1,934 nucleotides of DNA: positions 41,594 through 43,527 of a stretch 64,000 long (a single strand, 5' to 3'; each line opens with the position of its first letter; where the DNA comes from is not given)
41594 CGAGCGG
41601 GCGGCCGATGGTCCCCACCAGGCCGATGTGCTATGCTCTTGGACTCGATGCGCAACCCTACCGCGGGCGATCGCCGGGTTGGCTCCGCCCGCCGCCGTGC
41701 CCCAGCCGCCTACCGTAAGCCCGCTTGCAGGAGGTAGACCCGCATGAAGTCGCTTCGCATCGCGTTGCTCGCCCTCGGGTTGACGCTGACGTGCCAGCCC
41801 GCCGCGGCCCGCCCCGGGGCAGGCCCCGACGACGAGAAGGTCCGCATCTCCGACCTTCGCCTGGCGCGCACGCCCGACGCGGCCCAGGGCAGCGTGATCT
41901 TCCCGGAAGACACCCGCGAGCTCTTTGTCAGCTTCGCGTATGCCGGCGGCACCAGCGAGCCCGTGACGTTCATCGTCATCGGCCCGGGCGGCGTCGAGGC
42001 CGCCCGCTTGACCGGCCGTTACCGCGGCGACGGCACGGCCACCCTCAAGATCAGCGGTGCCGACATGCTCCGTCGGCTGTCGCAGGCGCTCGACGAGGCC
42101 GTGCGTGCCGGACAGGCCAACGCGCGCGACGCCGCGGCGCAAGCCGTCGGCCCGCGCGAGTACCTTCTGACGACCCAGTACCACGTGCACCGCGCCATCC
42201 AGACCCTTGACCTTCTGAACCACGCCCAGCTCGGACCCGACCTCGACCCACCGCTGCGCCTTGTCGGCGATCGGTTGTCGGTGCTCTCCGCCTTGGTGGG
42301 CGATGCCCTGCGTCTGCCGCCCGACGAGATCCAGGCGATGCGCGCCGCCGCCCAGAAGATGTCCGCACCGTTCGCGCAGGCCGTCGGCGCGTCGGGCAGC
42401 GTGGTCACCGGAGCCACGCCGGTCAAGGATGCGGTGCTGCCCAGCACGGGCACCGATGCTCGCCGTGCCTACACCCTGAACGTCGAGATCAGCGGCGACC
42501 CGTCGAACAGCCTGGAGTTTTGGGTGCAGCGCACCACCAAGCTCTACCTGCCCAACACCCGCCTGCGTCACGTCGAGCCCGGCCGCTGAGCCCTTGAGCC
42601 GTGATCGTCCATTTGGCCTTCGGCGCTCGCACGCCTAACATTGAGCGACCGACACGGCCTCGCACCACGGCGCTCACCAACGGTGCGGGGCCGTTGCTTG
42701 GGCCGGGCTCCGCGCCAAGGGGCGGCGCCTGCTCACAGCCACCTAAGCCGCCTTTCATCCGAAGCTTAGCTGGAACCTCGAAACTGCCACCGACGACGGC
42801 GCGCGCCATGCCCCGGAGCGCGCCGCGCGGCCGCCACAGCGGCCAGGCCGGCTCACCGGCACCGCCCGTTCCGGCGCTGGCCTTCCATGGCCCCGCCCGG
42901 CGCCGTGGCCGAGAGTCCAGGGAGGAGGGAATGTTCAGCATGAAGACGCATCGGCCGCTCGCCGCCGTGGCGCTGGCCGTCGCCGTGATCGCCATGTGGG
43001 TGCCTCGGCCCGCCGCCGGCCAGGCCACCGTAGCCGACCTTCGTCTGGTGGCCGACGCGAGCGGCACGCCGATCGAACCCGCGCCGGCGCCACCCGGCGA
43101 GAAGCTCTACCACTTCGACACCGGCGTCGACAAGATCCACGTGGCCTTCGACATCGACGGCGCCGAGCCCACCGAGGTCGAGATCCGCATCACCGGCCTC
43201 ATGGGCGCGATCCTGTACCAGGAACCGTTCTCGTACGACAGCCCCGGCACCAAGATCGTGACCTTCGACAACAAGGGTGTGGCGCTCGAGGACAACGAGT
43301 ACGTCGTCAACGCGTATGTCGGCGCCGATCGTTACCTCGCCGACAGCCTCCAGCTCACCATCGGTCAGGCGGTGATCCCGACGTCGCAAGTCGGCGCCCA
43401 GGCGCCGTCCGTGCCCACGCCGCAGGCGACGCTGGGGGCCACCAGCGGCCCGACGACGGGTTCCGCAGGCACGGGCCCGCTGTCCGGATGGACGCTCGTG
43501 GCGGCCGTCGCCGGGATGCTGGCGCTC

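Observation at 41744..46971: Tandem array of four paralogous secreted proteins with a shared N-terminal domain and C-terminal membrane anchors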

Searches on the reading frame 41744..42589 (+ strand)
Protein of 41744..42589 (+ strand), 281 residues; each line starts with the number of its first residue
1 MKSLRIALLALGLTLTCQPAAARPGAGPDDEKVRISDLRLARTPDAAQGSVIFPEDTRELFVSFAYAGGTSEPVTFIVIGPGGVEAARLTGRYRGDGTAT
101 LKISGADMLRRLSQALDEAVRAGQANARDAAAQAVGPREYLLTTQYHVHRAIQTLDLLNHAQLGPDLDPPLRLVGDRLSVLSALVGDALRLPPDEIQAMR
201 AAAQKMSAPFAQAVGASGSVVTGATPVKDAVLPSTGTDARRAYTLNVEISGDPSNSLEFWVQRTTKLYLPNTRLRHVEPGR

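Call 4: search_protein_families(library=pfam, proteins=[window:41744-42589:+], max_evalue=1)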
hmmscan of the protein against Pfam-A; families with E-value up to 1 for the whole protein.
window:41744-42589:+ (281 aa): 0 families

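Call 8: search_protein_families(library=ncbifam, proteins=[window:41744-42589:+], max_evalue=1)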
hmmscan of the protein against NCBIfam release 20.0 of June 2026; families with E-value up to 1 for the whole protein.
window:41744-42589:+ (281 aa): 0 families

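Call 20: find_homologous_proteins(query=window:41744-42586:+, max_evalue=0.01)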
Query window:41744-42586:+ (281 aa): 2 proteins with E <= 0.01 among 8000 candidates.
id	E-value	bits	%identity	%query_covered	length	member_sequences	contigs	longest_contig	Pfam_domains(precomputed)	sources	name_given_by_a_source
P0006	5.5e-176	602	100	100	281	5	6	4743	-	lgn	-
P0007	4.0e-140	484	81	100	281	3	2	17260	-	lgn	-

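Call 25: search_solved_structures(query=A2, max_evalue=10)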
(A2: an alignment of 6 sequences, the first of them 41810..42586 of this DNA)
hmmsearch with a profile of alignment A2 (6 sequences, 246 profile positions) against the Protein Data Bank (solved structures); distinct sequences matched with E-value up to 10: 1.
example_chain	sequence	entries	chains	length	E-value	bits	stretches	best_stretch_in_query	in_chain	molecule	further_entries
9z3k_A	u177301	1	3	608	1.7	11.6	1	79-200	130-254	SPIKE PROTEIN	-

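Call 29: search_protein_representatives(alignment_id=A2)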
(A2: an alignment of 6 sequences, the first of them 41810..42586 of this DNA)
Query: 6 sequences, 246 profile positions. Proteins with E-value up to 0.001 (for the whole library): 104; up to 1e-10: 82; up to 1e-30: 37. The best 104 are listed.
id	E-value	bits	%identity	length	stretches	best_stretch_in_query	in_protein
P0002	1.0e-109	382.5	-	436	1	1-246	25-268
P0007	2.1e-106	371.6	-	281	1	5-246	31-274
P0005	1.2e-74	267.6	-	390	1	36-245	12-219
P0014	1.5e-68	247.6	-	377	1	18-245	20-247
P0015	1.8e-59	217.8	-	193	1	2-158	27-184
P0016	3.9e-52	193.9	-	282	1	5-236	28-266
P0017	5.8e-45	170.4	-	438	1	2-238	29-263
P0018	3.1e-44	168.0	-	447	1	3-245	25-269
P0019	3.7e-44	167.7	-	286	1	5-242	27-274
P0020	1.3e-43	165.9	-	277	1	7-244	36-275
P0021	2.7e-43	164.9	-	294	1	7-242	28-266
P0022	1.7e-42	162.2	-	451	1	2-245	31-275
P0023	3.3e-42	161.4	-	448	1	3-245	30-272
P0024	5.6e-42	160.6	-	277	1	6-243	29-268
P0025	3.7e-40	154.6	-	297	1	24-240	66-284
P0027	1.2e-38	149.6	-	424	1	3-245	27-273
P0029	2.3e-36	142.2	-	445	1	22-245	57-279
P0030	4.9e-36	141.1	-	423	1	3-245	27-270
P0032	2.4e-35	138.9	-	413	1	7-238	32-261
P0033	9.8e-35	136.9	-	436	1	11-234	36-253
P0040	4.7e-32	128.1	-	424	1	26-245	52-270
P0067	2.6e-24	102.8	-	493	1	11-234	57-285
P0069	5.7e-24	101.6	-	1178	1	20-234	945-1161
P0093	4.1e-10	56.2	-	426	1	7-245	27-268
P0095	2.2e-09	53.9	-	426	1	26-207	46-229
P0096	2.4e-08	50.4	-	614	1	3-186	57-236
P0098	2.5e-07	47.1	-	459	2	25-77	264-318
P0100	1.7e-06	44.4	-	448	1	5-187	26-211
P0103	1.4e-05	41.4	-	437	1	24-189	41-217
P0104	1.5e-05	41.3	-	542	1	26-190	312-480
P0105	2.2e-05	40.7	-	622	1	19-239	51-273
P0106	2.7e-05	40.4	-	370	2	24-77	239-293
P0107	3.1e-05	40.3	-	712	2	22-238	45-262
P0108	8.1e-05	38.9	-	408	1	22-192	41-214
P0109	1.3e-04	38.2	-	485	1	25-187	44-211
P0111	1.9e-04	37.7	-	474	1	19-240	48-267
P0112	3.2e-04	36.9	-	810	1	9-166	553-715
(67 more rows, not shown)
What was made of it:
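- Tried and rejected: The exhaustive profile search was needed to find the family (call 29).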

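Call 45: predict_structure(alignment_id=A3)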
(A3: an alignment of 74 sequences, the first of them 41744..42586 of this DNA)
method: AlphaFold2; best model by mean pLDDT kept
length: 281 residues; sequences in the alignment: 74
mean_pLDDT: 90.5   pTM: 0.83
mean pLDDT of the five models: 90.5, 90.4, 90.3, 90.2, 90.0
residues with pLDDT >= 90: 226; 70-90: 15; 50-70: 35; < 50: 5
segments of 3 or more residues with pLDDT < 50: 1-3
pLDDT, mean of each block of 10 residues (from residue 1): 51 52 56 94 97 97 94 96 97 96 98 98 98 98 98 97 95 98 98 98 98 98 97 94 97 97 75 70 56
secondary structure, 60 per line:
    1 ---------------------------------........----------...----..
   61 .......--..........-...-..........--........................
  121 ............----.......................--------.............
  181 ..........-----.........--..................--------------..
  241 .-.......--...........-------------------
elements in order: E34-41 E52-54 E59-67 E70-79 E85-94 E97-104 H105-132 H137-159 H168-190 H196-204 H207-224 E243-249 E252-262
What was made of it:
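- On Sortase substrates (LPXTG cell-wall sorting signal): It lies 45 aa (G1) or ~206 aa (G3) from the end, and two confidently modelled beta-strands follow it rather than a TM helix (call 45).
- On Donor-strand-assembled pili (type V, chaperone-usher): The monomer model shows a complete eight-strand sandwich, and the YLP tail is modelled as disordered (block-mean pLDDT 56-75) (call 45).
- Closest known: Type V. Different: The predicted sandwich is complete in the monomer (call 45).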

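Call 50: fold_search(model_id=the predicted structure, library=pdb)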
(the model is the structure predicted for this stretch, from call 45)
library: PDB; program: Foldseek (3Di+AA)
matches with E <= 10: 899; with E <= 0.001: 0
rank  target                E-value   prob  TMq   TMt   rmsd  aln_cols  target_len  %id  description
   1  2wb7_A                5.3e-03  0.69  0.19  0.12  15.9       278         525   10  pT26-6p (released 2009-03-03)
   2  6d1p_A                1.6e-02  0.97  0.17  0.07   4.3        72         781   14  Apo structure of Bacteroides uniformis beta-glucuronidase 3 (released 2018-10-17)
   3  9m0e_A                2.4e-02  0.98  0.18  0.06   3.8        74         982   15  Enhancing the synthesis efficiency of galacto-oligosaccharides of a beta-galactosidase from Paenibacillus barengoltzii (released 2025-04-23)
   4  6byc                  2.6e-02  0.99  0.18  0.06   4.4        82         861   22  Crystal structure of the GH2 exo-beta-mannanase from Xanthomonas axonopodis pv. citri (released 2018-07-18)
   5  7ok7_K                2.9e-02  0.95  0.19  0.30   6.3       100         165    7  Crystal structure of the UNC119B ARL3 complex (released 2021-06-09)
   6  3gqq_E                3.4e-02  0.96  0.19  0.30   5.0        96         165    4  Crystal structure of the human retinal protein 4 (unc-119 homolog A). Northeast Structural Genomics Consortium target  (released 2009-04-07)
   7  7ok7_J                3.4e-02  0.91  0.19  0.28   5.5       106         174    9  Crystal structure of the UNC119B ARL3 complex (released 2021-06-09)
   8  6z2o                  3.6e-02  1.00  0.20  0.16   2.7        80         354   18  Crystal structure of wild type OgpA from Akkermansia muciniphila in P 21 21 21 (released 2020-09-30)
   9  6ld0_A                3.6e-02  0.87  0.18  0.09   4.3        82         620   13  Structure of Bifidobacterium dentium beta-glucuronidase complexed with C6-hexyl uronic isofagomine (released 2021-01-27)
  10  9gkg_D                3.8e-02  0.97  0.20  0.32   5.3        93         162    6  Crystal structure of UNC119 in complex with Squarunkin A (released 2025-01-15)
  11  7umo_F                3.8e-02  0.96  0.19  0.30   4.9        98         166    5  Structure of Unc119-inhibitor complex. (released 2023-07-26)
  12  7ok7_I                3.8e-02  0.91  0.19  0.28   7.4       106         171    7  Crystal structure of the UNC119B ARL3 complex (released 2021-06-09)
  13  2xwx_A                4.0e-02  0.99  0.20  0.15   3.7        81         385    9  Vibrio cholerae colonization factor GbpA crystal structure (released 2011-11-16)
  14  6byg_B                4.0e-02  0.97  0.18  0.06   4.4        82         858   22  Crystal structure of the nucleophile mutant (E575A) of the GH2 exo-beta-mannanase from Xanthomonas axonopodis pv. citr (released 2018-07-18)
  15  4goj_C                4.0e-02  0.85  0.19  0.29   7.7        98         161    5  The Crystal Structure of full length Arl3GppNHp in complex with UNC119a (released 2012-09-19)
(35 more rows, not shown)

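Call 66: search_protein_families(library=pfam, proteins=[P0069, P0096, P0098, P0104, P0105, P0106, P0107, P0109, P0112, P0067], max_evalue=0.01)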
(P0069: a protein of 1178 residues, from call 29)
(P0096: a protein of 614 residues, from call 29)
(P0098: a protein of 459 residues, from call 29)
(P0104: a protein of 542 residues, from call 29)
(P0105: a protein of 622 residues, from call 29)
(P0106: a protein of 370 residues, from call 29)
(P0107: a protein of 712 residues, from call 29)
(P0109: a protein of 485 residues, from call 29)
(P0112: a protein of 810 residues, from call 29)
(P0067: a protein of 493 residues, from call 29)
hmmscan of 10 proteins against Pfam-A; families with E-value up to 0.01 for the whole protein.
P0069 (1178 aa): 1 family
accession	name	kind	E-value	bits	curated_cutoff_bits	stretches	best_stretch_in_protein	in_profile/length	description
PF17210.9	SdrD_B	-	3.1e-10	40.7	29.7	1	673-732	8-65/112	SdrD B-like domain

P0096 (614 aa): 3 families
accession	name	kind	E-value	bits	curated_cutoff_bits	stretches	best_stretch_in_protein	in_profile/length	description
PF09134.16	Invasin_D3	-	7.9e-17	62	33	2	518-613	4-97/98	Invasin, domain 3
PF02369.22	Big_1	-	4.4e-16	59.2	34.9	2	519-612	2-93/93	Bacterial Ig-like domain (group 1)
PF18565.7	Glyco_hydro2_C5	-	2.4e-05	24.6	32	0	438-506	18-99/103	Glycoside hydrolase family 2 C-terminal domain 5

P0098 (459 aa): 2 families
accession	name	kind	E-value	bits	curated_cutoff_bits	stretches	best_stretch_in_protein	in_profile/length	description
PF18692.7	DUF5640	-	3e-07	30.6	28.5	1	375-446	1-73/85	Family of unknown function (DUF5640)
PF09749.15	HVSL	-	0.0035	17.2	26.8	0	330-349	172-195/242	Uncharacterised conserved protein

P0104 (542 aa): 0 families

P0105 (622 aa): 3 families
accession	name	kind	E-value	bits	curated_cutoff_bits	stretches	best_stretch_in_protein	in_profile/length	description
PF09134.16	Invasin_D3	-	2.2e-07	31.7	33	1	378-466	6-93/98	Invasin, domain 3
PF02369.22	Big_1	-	9.8e-06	26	34.9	1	390-467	17-93/93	Bacterial Ig-like domain (group 1)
PF18565.7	Glyco_hydro2_C5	-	0.0053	17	32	0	78-102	16-40/103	Glycoside hydrolase family 2 C-terminal domain 5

P0106 (370 aa): 0 families

P0107 (712 aa): 2 families
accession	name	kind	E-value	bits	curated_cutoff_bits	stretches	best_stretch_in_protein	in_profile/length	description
PF02369.22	Big_1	-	0.00018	21.9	34.9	1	501-572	21-92/93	Bacterial Ig-like domain (group 1)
PF18565.7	Glyco_hydro2_C5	-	0.0046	17.2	32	0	417-466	47-97/103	Glycoside hydrolase family 2 C-terminal domain 5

P0109 (485 aa): 0 families

P0112 (810 aa): 0 families

P0067 (493 aa): 0 families
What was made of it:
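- On Big_1 / intimin-invasin Ig-like domain proteins (PF02369): The G4-like relative P0096 passes with 59.2 bits (Invasin_D3 62 bits), while P0105 stays below threshold (call 66).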

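Call 79: list_cluster_members(proteins=[P0027, P0029, P0030, P0040, P0017, P0022, P0023, P0018, P0032, P0033])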
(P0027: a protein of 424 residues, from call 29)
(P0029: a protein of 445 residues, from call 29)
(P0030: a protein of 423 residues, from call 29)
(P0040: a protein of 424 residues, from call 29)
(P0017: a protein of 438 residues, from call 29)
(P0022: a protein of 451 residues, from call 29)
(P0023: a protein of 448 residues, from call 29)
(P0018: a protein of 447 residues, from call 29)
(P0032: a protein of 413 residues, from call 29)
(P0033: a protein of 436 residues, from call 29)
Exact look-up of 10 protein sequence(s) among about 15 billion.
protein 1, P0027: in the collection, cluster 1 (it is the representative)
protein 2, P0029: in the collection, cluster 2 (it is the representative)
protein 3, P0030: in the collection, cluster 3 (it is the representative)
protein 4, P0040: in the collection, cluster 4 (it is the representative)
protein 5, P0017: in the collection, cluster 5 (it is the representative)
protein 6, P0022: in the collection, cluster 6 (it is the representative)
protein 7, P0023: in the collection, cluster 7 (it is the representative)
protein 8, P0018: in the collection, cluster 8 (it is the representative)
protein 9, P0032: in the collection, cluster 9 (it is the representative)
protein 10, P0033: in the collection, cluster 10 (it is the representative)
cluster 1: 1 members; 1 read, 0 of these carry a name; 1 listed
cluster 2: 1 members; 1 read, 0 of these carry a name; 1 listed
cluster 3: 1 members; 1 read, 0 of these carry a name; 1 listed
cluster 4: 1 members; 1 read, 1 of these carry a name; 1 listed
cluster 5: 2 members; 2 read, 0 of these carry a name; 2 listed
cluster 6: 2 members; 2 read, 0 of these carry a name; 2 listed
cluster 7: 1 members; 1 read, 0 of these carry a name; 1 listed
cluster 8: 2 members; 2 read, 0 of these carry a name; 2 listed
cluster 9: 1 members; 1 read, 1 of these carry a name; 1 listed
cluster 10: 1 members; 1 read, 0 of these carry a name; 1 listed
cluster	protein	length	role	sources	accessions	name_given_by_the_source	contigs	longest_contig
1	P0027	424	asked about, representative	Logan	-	-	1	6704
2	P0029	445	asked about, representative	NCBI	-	-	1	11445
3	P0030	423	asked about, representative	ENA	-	-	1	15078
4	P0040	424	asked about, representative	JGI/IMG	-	hypothetical protein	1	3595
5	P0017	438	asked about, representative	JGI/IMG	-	-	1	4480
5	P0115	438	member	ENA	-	-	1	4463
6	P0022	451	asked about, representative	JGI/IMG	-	-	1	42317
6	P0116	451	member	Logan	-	-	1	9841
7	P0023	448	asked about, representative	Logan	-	-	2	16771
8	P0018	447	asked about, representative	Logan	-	-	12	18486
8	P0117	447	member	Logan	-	-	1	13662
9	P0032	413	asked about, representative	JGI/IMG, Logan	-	hypothetical protein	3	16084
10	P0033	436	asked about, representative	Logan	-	-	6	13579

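Call 83: search_protein_families(library=ncbifam, proteins=[P0096, P0107], max_evalue=0.1)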
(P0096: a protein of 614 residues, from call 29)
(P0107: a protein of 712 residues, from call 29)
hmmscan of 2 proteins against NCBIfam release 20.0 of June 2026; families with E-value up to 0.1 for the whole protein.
P0096 (614 aa): 0 families

P0107 (712 aa): 0 families

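Call 85: list_cluster_members(proteins=[P0093, P0095, P0100, P0103, P0108, P0109, P0111, P0106, P0098, P0096])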
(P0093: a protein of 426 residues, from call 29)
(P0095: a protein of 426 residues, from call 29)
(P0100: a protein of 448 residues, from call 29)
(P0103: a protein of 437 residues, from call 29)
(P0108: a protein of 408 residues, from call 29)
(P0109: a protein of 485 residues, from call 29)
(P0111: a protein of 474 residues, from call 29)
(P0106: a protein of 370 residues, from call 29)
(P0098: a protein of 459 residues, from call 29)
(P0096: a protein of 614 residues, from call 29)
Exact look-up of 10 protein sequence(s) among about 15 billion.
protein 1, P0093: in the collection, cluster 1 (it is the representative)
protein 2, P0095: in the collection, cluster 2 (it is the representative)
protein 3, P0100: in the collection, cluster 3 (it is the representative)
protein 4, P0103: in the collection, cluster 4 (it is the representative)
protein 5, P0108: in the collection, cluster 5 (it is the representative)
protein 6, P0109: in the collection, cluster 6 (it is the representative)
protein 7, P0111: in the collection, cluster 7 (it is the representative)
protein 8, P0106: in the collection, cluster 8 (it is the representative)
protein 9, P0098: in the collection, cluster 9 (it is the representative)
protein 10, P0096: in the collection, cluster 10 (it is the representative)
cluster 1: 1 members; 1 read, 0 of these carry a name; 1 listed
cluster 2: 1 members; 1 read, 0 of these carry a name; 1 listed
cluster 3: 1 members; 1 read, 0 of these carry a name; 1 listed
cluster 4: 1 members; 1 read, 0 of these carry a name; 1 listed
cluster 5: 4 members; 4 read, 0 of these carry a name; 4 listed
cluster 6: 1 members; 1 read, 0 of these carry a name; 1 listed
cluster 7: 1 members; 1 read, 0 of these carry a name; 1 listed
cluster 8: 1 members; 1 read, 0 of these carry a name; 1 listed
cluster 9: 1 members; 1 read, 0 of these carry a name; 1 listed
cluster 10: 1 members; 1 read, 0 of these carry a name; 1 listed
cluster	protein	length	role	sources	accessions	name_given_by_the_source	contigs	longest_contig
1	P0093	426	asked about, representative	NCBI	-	-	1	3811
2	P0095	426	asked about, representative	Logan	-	-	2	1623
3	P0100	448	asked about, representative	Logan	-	-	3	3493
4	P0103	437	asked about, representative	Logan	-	-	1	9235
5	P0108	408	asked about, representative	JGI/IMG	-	-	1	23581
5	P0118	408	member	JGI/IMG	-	-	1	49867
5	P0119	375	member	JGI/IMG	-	-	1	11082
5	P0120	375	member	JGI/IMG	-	-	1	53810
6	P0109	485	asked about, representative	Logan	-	-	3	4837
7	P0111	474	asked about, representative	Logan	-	-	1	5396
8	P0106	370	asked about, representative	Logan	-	-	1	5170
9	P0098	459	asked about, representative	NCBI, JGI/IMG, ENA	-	-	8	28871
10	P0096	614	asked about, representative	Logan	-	-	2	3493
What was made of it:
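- All family members found come from MAGs or metagenomes and carry no names (calls 79, 85).
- Tried and rejected: Cluster look-ups: 20 family members gave no organism names or accessions (calls 79, 85).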

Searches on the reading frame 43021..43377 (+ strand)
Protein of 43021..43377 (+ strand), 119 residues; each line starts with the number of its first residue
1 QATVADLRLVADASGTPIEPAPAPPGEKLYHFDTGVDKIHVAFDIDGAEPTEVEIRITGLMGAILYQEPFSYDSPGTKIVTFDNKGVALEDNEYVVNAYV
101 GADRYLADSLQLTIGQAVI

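Call 74: search_solved_structures(query=A7, max_evalue=10)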
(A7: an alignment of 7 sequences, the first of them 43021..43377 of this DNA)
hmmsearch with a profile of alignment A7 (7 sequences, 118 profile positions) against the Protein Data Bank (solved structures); distinct sequences matched with E-value up to 10: 1.
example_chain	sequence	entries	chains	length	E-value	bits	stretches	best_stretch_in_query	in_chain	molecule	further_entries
7urp_A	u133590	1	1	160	0.22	14.7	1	17-79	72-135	Ribonucleases G and E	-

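Call 91: find_related_loci(query=A7, collection=metagenome_contigs, flank=10000)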
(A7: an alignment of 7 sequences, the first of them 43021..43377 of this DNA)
Query A7 (119 aa) in metagenome_contigs; peptide patterns used: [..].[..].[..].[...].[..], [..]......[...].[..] (x = any residue, [..] = any of these).
193 stretches matched a pattern; 7 encode a relative of the query (tblastn E <= 1e-3); 7 distinct loci.
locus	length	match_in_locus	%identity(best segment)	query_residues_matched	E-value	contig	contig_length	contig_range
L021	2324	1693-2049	100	1-119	5e-81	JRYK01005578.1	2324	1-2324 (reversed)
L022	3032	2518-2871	55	1-119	2e-38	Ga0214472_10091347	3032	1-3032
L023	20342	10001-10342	52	4-119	7e-36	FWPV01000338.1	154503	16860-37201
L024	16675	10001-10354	50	1-119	3e-32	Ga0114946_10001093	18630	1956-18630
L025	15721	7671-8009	43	4-117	5e-23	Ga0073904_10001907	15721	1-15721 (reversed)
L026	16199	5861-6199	43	4-117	5e-23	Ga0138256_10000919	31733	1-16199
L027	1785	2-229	46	42-117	1e-17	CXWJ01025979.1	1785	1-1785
